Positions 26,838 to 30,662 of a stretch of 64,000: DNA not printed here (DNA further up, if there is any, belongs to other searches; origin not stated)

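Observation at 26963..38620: Helicase-methylase-ATPase defence-type operon with two non-standard additions: an XRE-HTH fused to the SNF2/DUF3883 helicase and a fourth, Fic-domain gene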

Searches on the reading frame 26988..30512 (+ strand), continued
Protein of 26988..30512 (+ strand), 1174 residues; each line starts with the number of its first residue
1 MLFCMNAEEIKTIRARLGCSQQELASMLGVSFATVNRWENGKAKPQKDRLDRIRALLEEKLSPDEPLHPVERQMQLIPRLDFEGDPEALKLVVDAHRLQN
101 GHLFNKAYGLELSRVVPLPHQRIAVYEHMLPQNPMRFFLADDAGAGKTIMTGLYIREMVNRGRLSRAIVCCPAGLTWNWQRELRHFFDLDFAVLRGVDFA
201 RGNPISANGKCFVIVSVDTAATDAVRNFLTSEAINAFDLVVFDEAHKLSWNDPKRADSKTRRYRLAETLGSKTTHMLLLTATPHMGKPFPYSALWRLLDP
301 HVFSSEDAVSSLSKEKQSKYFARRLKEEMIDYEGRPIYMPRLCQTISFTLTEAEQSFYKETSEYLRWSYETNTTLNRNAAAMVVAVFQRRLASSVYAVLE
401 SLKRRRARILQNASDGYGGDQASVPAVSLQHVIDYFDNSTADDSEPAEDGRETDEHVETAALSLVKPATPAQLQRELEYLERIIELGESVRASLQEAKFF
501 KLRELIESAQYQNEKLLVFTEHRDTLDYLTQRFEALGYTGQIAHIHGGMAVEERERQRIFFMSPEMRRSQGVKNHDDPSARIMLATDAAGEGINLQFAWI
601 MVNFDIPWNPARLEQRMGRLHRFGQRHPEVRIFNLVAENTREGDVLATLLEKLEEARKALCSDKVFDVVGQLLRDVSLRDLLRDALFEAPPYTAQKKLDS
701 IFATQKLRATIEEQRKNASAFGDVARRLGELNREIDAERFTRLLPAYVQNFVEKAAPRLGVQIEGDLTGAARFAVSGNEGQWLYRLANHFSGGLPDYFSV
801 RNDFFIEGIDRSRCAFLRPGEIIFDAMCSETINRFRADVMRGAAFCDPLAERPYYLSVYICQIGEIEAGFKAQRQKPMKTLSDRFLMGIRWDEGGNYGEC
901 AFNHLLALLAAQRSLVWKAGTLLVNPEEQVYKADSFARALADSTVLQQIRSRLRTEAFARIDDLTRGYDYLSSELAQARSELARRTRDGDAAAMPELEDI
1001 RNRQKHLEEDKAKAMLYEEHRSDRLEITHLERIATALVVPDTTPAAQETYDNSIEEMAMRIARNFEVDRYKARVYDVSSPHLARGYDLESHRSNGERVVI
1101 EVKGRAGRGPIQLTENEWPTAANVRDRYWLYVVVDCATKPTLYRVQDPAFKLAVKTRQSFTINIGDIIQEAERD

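Call 17: find_homologous_proteins(query=window:26988-30512:+, max_evalue=1e-20)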
Query window:26988-30512:+ (1174 aa): 4007 proteins with E <= 1e-20 among 8000 candidates; the best 120 are listed.
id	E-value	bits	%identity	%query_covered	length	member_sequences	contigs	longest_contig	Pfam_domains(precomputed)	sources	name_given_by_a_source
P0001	0.0e+0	2561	100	96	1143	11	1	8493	PF00270.36,PF00176.30,PF13020.13,PF01381.29,PF00271.38,PF13560.13,PF04851.22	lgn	-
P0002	0.0e+0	2311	87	100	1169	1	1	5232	PF00176.30,PF13020.13,PF01381.29,PF00271.38,PF15731.12,PF13560.13,PF04851.22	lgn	-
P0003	0.0e+0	2276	85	100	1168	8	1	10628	PF00270.36,PF00176.30,PF13020.13,PF01381.29,PF00271.38,PF13560.13,PF04851.22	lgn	-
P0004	0.0e+0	2248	83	100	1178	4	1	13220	PF00270.36,PF00176.30,PF13020.13,PF01381.29,PF00271.38,PF13560.13,PF04851.22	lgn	-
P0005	0.0e+0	2189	82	100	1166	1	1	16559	PF00270.36,PF00176.30,PF13020.13,PF01381.29,PF00271.38,PF13560.13,PF04851.22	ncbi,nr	ncbi:MAG: DUF3883 domain-containing protein [Deltaproteobacteria bacterium]|nr:DUF3883 domain-contai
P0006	0.0e+0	2167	81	100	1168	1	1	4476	PF00270.36,PF00176.30,PF13020.13,PF01381.29,PF00271.38,PF13560.13,PF04851.22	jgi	-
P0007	0.0e+0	2151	80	100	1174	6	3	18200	PF13872.13,PF00270.36,PF00176.30,PF13020.13,PF01381.29,PF00271.38,PF15731.12,PF13560.13,PF04851.22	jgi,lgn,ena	jgi:superfamily II DNA or RNA helicase/transcriptional regulator with XRE-family HTH domain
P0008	0.0e+0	2144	79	100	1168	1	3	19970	PF00270.36,PF00176.30,PF13020.13,PF01381.29,PF00271.38,PF13560.13,PF04851.22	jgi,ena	-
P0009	0.0e+0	2137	79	100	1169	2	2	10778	PF00270.36,PF00176.30,PF13020.13,PF01381.29,PF00271.38,PF13560.13,PF04851.22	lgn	-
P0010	0.0e+0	2136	79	100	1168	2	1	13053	PF00270.36,PF00176.30,PF13020.13,PF01381.29,PF00271.38,PF13560.13,PF04851.22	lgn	-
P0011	0.0e+0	2133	79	100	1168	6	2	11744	PF00270.36,PF00176.30,PF13020.13,PF01381.29,PF00271.38,PF13560.13,PF04851.22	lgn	-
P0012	0.0e+0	2121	79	100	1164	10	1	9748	PF00270.36,PF00176.30,PF13020.13,PF01381.29,PF00271.38,PF13560.13,PF04851.22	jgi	jgi:SNF2 family DNA or RNA helicase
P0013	0.0e+0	2119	78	100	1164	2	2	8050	PF00270.36,PF00176.30,PF13020.13,PF01381.29,PF00271.38,PF13560.13,PF04851.22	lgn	-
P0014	0.0e+0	2090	78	100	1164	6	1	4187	PF00270.36,PF00176.30,PF13020.13,PF01381.29,PF00271.38,PF13560.13,PF04851.22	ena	-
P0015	0.0e+0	1965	84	88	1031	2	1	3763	PF00270.36,PF00176.30,PF01381.29,PF00271.38,PF04851.22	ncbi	ncbi:MAG: helicase-related protein, partial [Syntrophorhabdales bacterium]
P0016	0.0e+0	1960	73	100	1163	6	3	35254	PF00270.36,PF00176.30,PF13020.13,PF01381.29,PF00271.38,PF13560.13,PF04851.22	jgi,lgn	-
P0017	0.0e+0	1957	73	100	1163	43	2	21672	PF00270.36,PF00176.30,PF13020.13,PF01381.29,PF00271.38,PF13560.13,PF04851.22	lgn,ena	-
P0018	0.0e+0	1928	72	100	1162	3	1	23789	PF00270.36,PF00176.30,PF13020.13,PF01381.29,PF00271.38,PF15731.12,PF04851.22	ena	-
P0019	0.0e+0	1899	71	100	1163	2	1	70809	PF00176.30,PF13020.13,PF01381.29,PF00271.38,PF13560.13,PF04851.22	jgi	jgi:SNF2 family DNA or RNA helicase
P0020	0.0e+0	1887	70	100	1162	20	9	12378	PF00270.36,PF00176.30,PF13020.13,PF01381.29,PF00271.38,PF13560.13,PF04851.22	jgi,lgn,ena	jgi:SNF2 family DNA or RNA helicase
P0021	0.0e+0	1866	70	100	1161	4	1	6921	PF00270.36,PF00176.30,PF13020.13,PF01381.29,PF00271.38,PF13560.13,PF04851.22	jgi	jgi:SNF2 family DNA or RNA helicase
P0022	0.0e+0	1864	70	100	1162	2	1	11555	PF00270.36,PF00176.30,PF13020.13,PF01381.29,PF00271.38,PF13560.13,PF04851.22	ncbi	ncbi:MAG: helicase-related protein [Pseudomonadota bacterium]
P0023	0.0e+0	1856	70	100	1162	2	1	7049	PF00270.36,PF00176.30,PF13020.13,PF01381.29,PF00271.38,PF13560.13,PF04851.22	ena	-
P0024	0.0e+0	1852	69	100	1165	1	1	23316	PF00270.36,PF00176.30,PF13020.13,PF01381.29,PF00271.38,PF13560.13,PF04851.22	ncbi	-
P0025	0.0e+0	1842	69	100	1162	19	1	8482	PF00270.36,PF00176.30,PF13020.13,PF01381.29,PF00271.38,PF13560.13,PF04851.22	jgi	-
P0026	0.0e+0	1841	70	100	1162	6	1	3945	PF00176.30,PF13020.13,PF01381.29,PF00271.38,PF13560.13,PF04851.22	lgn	-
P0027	0.0e+0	1828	68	100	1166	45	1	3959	PF00270.36,PF00176.30,PF13020.13,PF01381.29,PF00271.38,PF13560.13,PF04851.22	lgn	-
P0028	0.0e+0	1821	67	100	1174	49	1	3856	PF00176.30,PF13020.13,PF01381.29,PF00271.38,PF13560.13,PF04851.22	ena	-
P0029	0.0e+0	1819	68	100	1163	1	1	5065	PF00176.30,PF13020.13,PF01381.29,PF00271.38,PF04851.22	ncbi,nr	ncbi:MAG: DUF3883 domain-containing protein [Phycisphaerae bacterium]|nr:DUF3883 domain-containing p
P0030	0.0e+0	1802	67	100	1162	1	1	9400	PF00176.30,PF13020.13,PF01381.29,PF00271.38,PF13560.13,PF04851.22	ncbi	ncbi:MAG: helicase-related protein [Pseudomonadota bacterium]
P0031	0.0e+0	1796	68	99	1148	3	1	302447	PF00176.30,PF13020.13,PF01381.29,PF00271.38,PF04851.22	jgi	-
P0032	0.0e+0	1784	66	100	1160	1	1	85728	PF00176.30,PF13020.13,PF01381.29,PF00271.38,PF13560.13,PF04851.22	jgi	jgi:SNF2 family DNA or RNA helicase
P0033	0.0e+0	1779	66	99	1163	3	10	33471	PF00270.36,PF00176.30,PF13020.13,PF01381.29,PF00271.38,PF13560.13,PF04851.22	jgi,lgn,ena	jgi:SNF2 family DNA or RNA helicase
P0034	0.0e+0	1778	67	100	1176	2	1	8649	PF00176.30,PF13020.13,PF01381.29,PF00271.38,PF04851.22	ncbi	-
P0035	0.0e+0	1777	71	94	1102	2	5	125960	PF00176.30,PF13020.13,PF00271.38,PF04851.22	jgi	-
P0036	0.0e+0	1776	67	99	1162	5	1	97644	PF00270.36,PF00176.30,PF13020.13,PF01381.29,PF00271.38,PF13560.13,PF04851.22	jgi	-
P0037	0.0e+0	1774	66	99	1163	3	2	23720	PF00270.36,PF00176.30,PF13020.13,PF01381.29,PF00271.38,PF13560.13,PF04851.22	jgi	jgi:superfamily II DNA or RNA helicase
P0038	0.0e+0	1770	66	99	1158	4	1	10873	PF00270.36,PF00176.30,PF13020.13,PF01381.29,PF00271.38,PF13560.13,PF04851.22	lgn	-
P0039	0.0e+0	1770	67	99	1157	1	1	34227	PF00270.36,PF00176.30,PF13020.13,PF01381.29,PF00271.38,PF13560.13,PF04851.22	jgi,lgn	jgi:superfamily II DNA or RNA helicase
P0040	0.0e+0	1769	67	99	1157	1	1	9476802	PF00176.30,PF13020.13,PF01381.29,PF00271.38,PF13560.13,PF04851.22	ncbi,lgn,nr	ncbi:helicase-related protein [Paludibaculum fermentans]|nr:helicase-related protein [Paludibaculum 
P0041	0.0e+0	1768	66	99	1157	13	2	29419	PF00176.30,PF13020.13,PF01381.29,PF00271.38,PF13560.13,PF04851.22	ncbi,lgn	-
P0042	0.0e+0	1767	67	99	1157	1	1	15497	PF00176.30,PF13020.13,PF01381.29,PF00271.38,PF13560.13,PF04851.22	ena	-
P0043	0.0e+0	1766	66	99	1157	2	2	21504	PF00270.36,PF00176.30,PF13020.13,PF01381.29,PF00271.38,PF04851.22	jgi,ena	-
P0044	0.0e+0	1765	67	99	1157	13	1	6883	PF00176.30,PF13020.13,PF01381.29,PF00271.38,PF13560.13,PF04851.22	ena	-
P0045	0.0e+0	1765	67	99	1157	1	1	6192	PF00176.30,PF13020.13,PF01381.29,PF00271.38,PF13560.13,PF04851.22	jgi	jgi:superfamily II DNA or RNA helicase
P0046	0.0e+0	1764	67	98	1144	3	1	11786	PF00176.30,PF13020.13,PF01381.29,PF00271.38,PF04851.22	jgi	jgi:SNF2 family DNA or RNA helicase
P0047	0.0e+0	1763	67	99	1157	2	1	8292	PF00176.30,PF13020.13,PF01381.29,PF00271.38,PF13560.13,PF04851.22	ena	-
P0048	0.0e+0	1762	67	99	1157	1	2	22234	PF00176.30,PF13020.13,PF01381.29,PF00271.38,PF13560.13,PF04851.22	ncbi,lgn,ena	-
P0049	0.0e+0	1761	66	99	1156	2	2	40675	PF00176.30,PF13020.13,PF01381.29,PF00271.38,PF13560.13,PF04851.22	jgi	jgi:superfamily II DNA or RNA helicase/transcriptional regulator with XRE-family HTH domain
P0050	0.0e+0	1760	66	99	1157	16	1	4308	PF00176.30,PF13020.13,PF01381.29,PF00271.38,PF13560.13,PF04851.22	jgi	jgi:hypothetical protein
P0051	0.0e+0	1759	67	99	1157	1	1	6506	PF00176.30,PF13020.13,PF01381.29,PF00271.38,PF13560.13,PF04851.22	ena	-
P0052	0.0e+0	1758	66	99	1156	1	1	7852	PF00176.30,PF13020.13,PF01381.29,PF00271.38,PF13560.13,PF04851.22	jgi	jgi:SNF2 family DNA or RNA helicase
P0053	0.0e+0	1757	66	100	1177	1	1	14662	PF00270.36,PF00176.30,PF13020.13,PF01381.29,PF00271.38,PF13560.13,PF04851.22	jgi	jgi:superfamily II DNA or RNA helicase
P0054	0.0e+0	1755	66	99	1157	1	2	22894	PF00176.30,PF13020.13,PF01381.29,PF00271.38,PF04851.22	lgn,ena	-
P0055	0.0e+0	1753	67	98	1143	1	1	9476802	PF00176.30,PF13020.13,PF01381.29,PF00271.38,PF04851.22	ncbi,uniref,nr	ncbi:DUF3883 domain-containing protein [Paludibaculum fermentans]|uniref:DUF3883 domain-containing p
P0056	0.0e+0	1751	66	99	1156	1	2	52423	PF00176.30,PF13020.13,PF01381.29,PF00271.38,PF13560.13,PF04851.22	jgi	jgi:superfamily II DNA or RNA helicase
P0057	0.0e+0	1751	66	99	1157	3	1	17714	PF00176.30,PF13020.13,PF01381.29,PF00271.38,PF13560.13,PF04851.22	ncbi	-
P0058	0.0e+0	1750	65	99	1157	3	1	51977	PF00176.30,PF13020.13,PF01381.29,PF00271.38,PF13560.13,PF04851.22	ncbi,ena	-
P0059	0.0e+0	1749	65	99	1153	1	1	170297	PF00270.36,PF00176.30,PF13020.13,PF01381.29,PF00271.38,PF13560.13,PF04851.22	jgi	-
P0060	0.0e+0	1747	66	99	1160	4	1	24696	PF00176.30,PF13020.13,PF01381.29,PF00271.38,PF13560.13,PF04851.22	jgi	jgi:superfamily II DNA or RNA helicase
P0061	0.0e+0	1747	66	99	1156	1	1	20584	PF00176.30,PF13020.13,PF01381.29,PF00271.38,PF13560.13,PF04851.22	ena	-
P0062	0.0e+0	1747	66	99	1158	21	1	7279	PF00176.30,PF13020.13,PF01381.29,PF00271.38,PF13560.13,PF04851.22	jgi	-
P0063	0.0e+0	1747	66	100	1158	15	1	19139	PF00270.36,PF00176.30,PF13020.13,PF01381.29,PF00271.38,PF04851.22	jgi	jgi:superfamily II DNA or RNA helicase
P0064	0.0e+0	1744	66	99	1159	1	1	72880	PF00176.30,PF13020.13,PF01381.29,PF00271.38,PF13560.13,PF04851.22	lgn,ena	-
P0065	0.0e+0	1744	66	99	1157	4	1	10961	PF00176.30,PF13020.13,PF01381.29,PF00271.38,PF13560.13,PF04851.22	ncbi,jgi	jgi:superfamily II DNA or RNA helicase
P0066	0.0e+0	1743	66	98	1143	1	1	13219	PF00270.36,PF00176.30,PF13020.13,PF01381.29,PF00271.38,PF04851.22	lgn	-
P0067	0.0e+0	1741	66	98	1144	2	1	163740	PF00270.36,PF00176.30,PF13020.13,PF01381.29,PF00271.38,PF04851.22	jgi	jgi:SNF2 family DNA or RNA helicase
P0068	0.0e+0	1739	65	99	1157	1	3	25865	PF00176.30,PF13020.13,PF01381.29,PF00271.38,PF13560.13,PF04851.22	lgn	-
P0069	0.0e+0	1737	66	100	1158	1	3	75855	PF00176.30,PF13020.13,PF01381.29,PF00271.38,PF13560.13,PF04851.22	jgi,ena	jgi:superfamily II DNA or RNA helicase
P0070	0.0e+0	1736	65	99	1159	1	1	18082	PF00176.30,PF13020.13,PF01381.29,PF00271.38,PF13560.13,PF04851.22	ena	-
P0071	0.0e+0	1735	65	99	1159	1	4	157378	PF00270.36,PF00176.30,PF13020.13,PF01381.29,PF00271.38,PF04851.22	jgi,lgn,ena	jgi:superfamily II DNA or RNA helicase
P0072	0.0e+0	1734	65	99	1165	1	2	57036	PF00176.30,PF13020.13,PF01381.29,PF00271.38,PF13560.13,PF04851.22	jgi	-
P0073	0.0e+0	1733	66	98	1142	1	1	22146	PF00176.30,PF13020.13,PF01381.29,PF00271.38,PF04851.22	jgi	jgi:superfamily II DNA or RNA helicase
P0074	0.0e+0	1733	66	99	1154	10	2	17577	PF00176.30,PF13020.13,PF01381.29,PF00271.38,PF04851.22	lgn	-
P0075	0.0e+0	1731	66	99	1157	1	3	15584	PF00176.30,PF13020.13,PF01381.29,PF00271.38,PF13560.13,PF04851.22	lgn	-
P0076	0.0e+0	1730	66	100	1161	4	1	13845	PF00270.36,PF00176.30,PF13020.13,PF01381.29,PF00271.38,PF13560.13,PF04851.22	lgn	-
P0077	0.0e+0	1730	66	99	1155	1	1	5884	PF00270.36,PF00176.30,PF13020.13,PF01381.29,PF00271.38,PF04851.22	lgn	-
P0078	0.0e+0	1726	65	100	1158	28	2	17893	PF00270.36,PF00176.30,PF13020.13,PF01381.29,PF00271.38,PF04851.22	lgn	-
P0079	0.0e+0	1726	66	98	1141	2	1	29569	PF00176.30,PF13020.13,PF01381.29,PF00271.38,PF04851.22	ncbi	-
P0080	0.0e+0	1722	65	100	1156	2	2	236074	PF00270.36,PF00176.30,PF13020.13,PF01381.29,PF00271.38,PF13560.13,PF04851.22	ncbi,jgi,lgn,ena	ncbi:MAG TPA: helicase-related protein [Pyrinomonadaceae bacterium]|jgi:SNF2 family DNA or RNA helic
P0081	0.0e+0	1721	65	99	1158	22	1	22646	PF00270.36,PF00176.30,PF13020.13,PF01381.29,PF00271.38,PF04851.22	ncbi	-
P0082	0.0e+0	1717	64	99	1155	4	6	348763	PF00270.36,PF00176.30,PF13020.13,PF01381.29,PF00271.38,PF13560.13,PF04851.22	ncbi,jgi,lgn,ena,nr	ncbi:MAG TPA: helicase-related protein [Bryobacteraceae bacterium]|nr:helicase-related protein [Bryo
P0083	0.0e+0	1716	65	99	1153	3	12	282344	PF00270.36,PF00176.30,PF13020.13,PF01381.29,PF00271.38,PF13560.13,PF04851.22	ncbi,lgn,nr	ncbi:MAG: DUF3883 domain-containing protein [Bryobacterales bacterium]|nr:DUF3883 domain-containing 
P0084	0.0e+0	1705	65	100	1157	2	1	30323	PF00270.36,PF00176.30,PF13020.13,PF01381.29,PF00271.38,PF13560.13,PF04851.22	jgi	jgi:transcriptional regulator with XRE-family HTH domain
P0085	0.0e+0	1703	64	99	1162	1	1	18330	PF00176.30,PF13020.13,PF01381.29,PF00271.38,PF13560.13,PF04851.22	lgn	-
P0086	0.0e+0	1702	64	99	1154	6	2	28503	PF00270.36,PF00176.30,PF13020.13,PF01381.29,PF00271.38,PF13560.13,PF04851.22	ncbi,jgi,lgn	jgi:SNF2 family DNA or RNA helicase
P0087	0.0e+0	1701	64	99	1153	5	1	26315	PF00270.36,PF00176.30,PF13020.13,PF01381.29,PF00271.38,PF13560.13,PF04851.22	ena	-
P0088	0.0e+0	1698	64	99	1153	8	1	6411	PF12844.14,PF00270.36,PF00176.30,PF13020.13,PF01381.29,PF00271.38,PF13560.13,PF04851.22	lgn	-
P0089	0.0e+0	1695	64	100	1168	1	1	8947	PF00270.36,PF00176.30,PF13020.13,PF01381.29,PF00271.38,PF13560.13,PF04851.22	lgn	-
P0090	0.0e+0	1693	65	98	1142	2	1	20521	PF00176.30,PF13020.13,PF01381.29,PF00271.38,PF04851.22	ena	-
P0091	0.0e+0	1690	64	100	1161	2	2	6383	PF00270.36,PF00176.30,PF13020.13,PF01381.29,PF00271.38,PF13560.13,PF04851.22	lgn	-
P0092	0.0e+0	1688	63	100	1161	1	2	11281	PF00176.30,PF13020.13,PF01381.29,PF00271.38,PF15731.12,PF13560.13,PF04851.22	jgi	-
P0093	0.0e+0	1688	63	100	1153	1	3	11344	PF00270.36,PF00176.30,PF13020.13,PF01381.29,PF00271.38,PF13560.13,PF04851.22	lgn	-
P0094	0.0e+0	1683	64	100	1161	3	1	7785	PF00270.36,PF00176.30,PF13020.13,PF01381.29,PF00271.38,PF13560.13,PF04851.22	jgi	jgi:superfamily II DNA or RNA helicase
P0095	0.0e+0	1683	64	100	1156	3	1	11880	PF00270.36,PF00176.30,PF13020.13,PF01381.29,PF00271.38,PF13560.13,PF04851.22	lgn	-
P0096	0.0e+0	1681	64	98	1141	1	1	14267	PF00270.36,PF00176.30,PF13020.13,PF01381.29,PF00271.38,PF04851.22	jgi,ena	-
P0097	0.0e+0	1679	64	99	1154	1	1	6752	PF00270.36,PF00176.30,PF13020.13,PF01381.29,PF00271.38,PF04851.22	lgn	-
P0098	0.0e+0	1675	64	100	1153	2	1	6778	PF00270.36,PF00176.30,PF13020.13,PF01381.29,PF00271.38,PF13560.13,PF04851.22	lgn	-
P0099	0.0e+0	1673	64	99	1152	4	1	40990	PF00176.30,PF13020.13,PF01381.29,PF00271.38,PF13560.13,PF04851.22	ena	-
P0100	0.0e+0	1670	64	100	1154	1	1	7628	PF13872.13,PF00270.36,PF00176.30,PF13020.13,PF01381.29,PF00271.38,PF13560.13,PF04851.22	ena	-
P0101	0.0e+0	1670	64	100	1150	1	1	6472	PF00176.30,PF13020.13,PF01381.29,PF00271.38,PF13560.13,PF04851.22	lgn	-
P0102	0.0e+0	1669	63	99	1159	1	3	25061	PF12844.14,PF13872.13,PF00270.36,PF00176.30,PF13020.13,PF01381.29,PF00271.38,PF13560.13,PF04851.22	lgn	-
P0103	0.0e+0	1669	64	99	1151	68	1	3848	PF13872.13,PF00270.36,PF00176.30,PF13020.13,PF01381.29,PF00271.38,PF04851.22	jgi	-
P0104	0.0e+0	1665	64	100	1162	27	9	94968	PF00270.36,PF00176.30,PF13020.13,PF01381.29,PF00271.38,PF13560.13,PF04851.22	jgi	jgi:superfamily II DNA or RNA helicase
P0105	0.0e+0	1664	63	99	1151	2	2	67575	PF13872.13,PF00270.36,PF00176.30,PF13020.13,PF01381.29,PF00271.38,PF13560.13,PF04851.22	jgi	jgi:superfamily II DNA or RNA helicase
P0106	0.0e+0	1659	64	99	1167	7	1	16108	PF13872.13,PF00270.36,PF00176.30,PF13020.13,PF01381.29,PF00271.38,PF15731.12,PF13560.13,PF04851.22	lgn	-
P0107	0.0e+0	1656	63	100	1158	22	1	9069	PF00270.36,PF00176.30,PF13020.13,PF01381.29,PF00271.38,PF13560.13,PF04851.22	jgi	jgi:transcriptional regulator with XRE-family HTH domain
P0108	0.0e+0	1652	64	99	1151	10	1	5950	PF13872.13,PF00270.36,PF00176.30,PF13020.13,PF01381.29,PF00271.38,PF13560.13,PF04851.22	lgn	-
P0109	0.0e+0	1652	64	99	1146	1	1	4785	PF00176.30,PF13020.13,PF01381.29,PF00271.38,PF13560.13,PF04851.22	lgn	-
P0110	0.0e+0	1652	64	99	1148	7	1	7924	PF13872.13,PF00270.36,PF00176.30,PF13020.13,PF01381.29,PF00271.38,PF04851.22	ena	-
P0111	0.0e+0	1650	62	99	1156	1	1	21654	PF00270.36,PF00176.30,PF13020.13,PF01381.29,PF00271.38,PF13560.13,PF04851.22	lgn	-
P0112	0.0e+0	1650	62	100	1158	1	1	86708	PF00176.30,PF13020.13,PF01381.29,PF00271.38,PF13560.13,PF04851.22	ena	-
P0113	0.0e+0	1650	63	100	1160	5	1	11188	PF00176.30,PF13020.13,PF01381.29,PF00271.38,PF04851.22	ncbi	ncbi:MAG: helicase-related protein [Candidatus Binatia bacterium]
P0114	0.0e+0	1649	63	99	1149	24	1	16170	PF13872.13,PF00270.36,PF00176.30,PF13020.13,PF01381.29,PF00271.38,PF13560.13,PF04851.22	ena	-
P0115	0.0e+0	1645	64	99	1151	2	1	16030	PF00270.36,PF00176.30,PF13020.13,PF01381.29,PF00271.38,PF13560.13,PF04851.22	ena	-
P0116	0.0e+0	1645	63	100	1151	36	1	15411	PF00270.36,PF00176.30,PF13020.13,PF01381.29,PF00271.38,PF04851.22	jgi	-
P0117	0.0e+0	1642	63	99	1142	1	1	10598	PF00176.30,PF13020.13,PF01381.29,PF00271.38,PF04851.22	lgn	-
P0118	0.0e+0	1638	63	100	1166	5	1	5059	PF00176.30,PF13020.13,PF01381.29,PF00271.38,PF13560.13,PF04851.22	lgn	-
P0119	0.0e+0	1633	63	98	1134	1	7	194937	PF00270.36,PF00176.30,PF13020.13,PF01381.29,PF00271.38,PF04851.22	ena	-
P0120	0.0e+0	1633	63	100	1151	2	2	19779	PF00270.36,PF00176.30,PF13020.13,PF01381.29,PF00271.38,PF13560.13,PF04851.22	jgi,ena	-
